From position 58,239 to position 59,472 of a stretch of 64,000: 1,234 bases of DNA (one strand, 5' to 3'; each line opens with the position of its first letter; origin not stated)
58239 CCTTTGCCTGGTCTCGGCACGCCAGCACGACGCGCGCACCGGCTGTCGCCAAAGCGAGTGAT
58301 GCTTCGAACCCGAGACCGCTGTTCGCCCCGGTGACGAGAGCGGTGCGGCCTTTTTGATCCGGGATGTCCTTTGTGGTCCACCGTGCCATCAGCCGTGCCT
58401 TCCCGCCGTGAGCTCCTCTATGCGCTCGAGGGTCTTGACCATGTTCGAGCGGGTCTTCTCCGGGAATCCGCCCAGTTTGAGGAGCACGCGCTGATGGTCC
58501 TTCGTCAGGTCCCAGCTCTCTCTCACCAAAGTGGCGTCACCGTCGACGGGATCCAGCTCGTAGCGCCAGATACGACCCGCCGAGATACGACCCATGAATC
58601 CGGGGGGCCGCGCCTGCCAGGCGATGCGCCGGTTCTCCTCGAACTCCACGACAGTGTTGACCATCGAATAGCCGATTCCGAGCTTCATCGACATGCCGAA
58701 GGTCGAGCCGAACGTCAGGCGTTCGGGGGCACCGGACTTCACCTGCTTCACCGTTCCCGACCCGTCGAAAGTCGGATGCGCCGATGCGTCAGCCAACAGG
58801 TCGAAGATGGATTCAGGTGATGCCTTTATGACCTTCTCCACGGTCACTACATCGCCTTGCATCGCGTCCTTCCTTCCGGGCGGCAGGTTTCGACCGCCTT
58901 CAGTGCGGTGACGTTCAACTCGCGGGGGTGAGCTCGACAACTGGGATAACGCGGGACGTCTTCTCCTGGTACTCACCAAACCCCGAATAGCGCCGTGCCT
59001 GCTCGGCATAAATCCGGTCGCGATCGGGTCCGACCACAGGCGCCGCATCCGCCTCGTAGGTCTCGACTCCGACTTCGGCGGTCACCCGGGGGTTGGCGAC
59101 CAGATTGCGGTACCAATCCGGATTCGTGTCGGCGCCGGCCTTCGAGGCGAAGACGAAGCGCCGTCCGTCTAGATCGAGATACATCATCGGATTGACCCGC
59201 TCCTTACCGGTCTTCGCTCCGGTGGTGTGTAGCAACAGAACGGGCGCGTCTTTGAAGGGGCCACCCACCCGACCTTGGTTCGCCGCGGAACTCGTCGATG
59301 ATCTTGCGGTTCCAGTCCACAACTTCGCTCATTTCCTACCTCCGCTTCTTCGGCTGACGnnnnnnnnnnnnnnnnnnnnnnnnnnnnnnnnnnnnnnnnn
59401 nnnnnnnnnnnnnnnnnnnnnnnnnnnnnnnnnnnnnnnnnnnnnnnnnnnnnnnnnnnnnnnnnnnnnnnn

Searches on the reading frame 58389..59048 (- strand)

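Call 6: search_protein_families(library=pfam, proteins=[window:58389-59048:-], max_evalue=0.1)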
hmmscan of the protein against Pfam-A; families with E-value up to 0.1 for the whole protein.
window:58389-59048:- (219 aa): 1 family
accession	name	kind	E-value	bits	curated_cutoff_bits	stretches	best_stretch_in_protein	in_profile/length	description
PF10604.15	Polyketide_cyc2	-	1.4e-07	32.4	27.4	1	68-208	4-135/142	Polyketide cyclase / dehydrase and lipid transport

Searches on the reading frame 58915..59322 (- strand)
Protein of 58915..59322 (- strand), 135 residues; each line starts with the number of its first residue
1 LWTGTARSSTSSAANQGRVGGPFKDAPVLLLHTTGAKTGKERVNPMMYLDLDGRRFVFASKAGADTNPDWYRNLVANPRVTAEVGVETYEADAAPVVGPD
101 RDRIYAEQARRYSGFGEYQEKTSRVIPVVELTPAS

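Call 6: search_protein_families(library=pfam, proteins=[window:58915-59322:-], max_evalue=0.1)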
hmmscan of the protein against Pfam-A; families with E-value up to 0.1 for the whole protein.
window:58915-59322:- (135 aa): 3 families
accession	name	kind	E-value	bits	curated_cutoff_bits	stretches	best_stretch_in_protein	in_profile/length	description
PF04075.20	F420H2_quin_red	-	1.2e-33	116.4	22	1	13-132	10-129/130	F420H(2)-dependent quinone reductase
PF01243.27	PNPOx_N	-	0.00041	21.1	28.1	1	26-81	12-60/120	Pyridoxamine 5'-phosphate oxidase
PF07676.18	PD40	-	0.043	14.2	20.9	0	52-69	19-35/38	WD40-like Beta Propeller Repeat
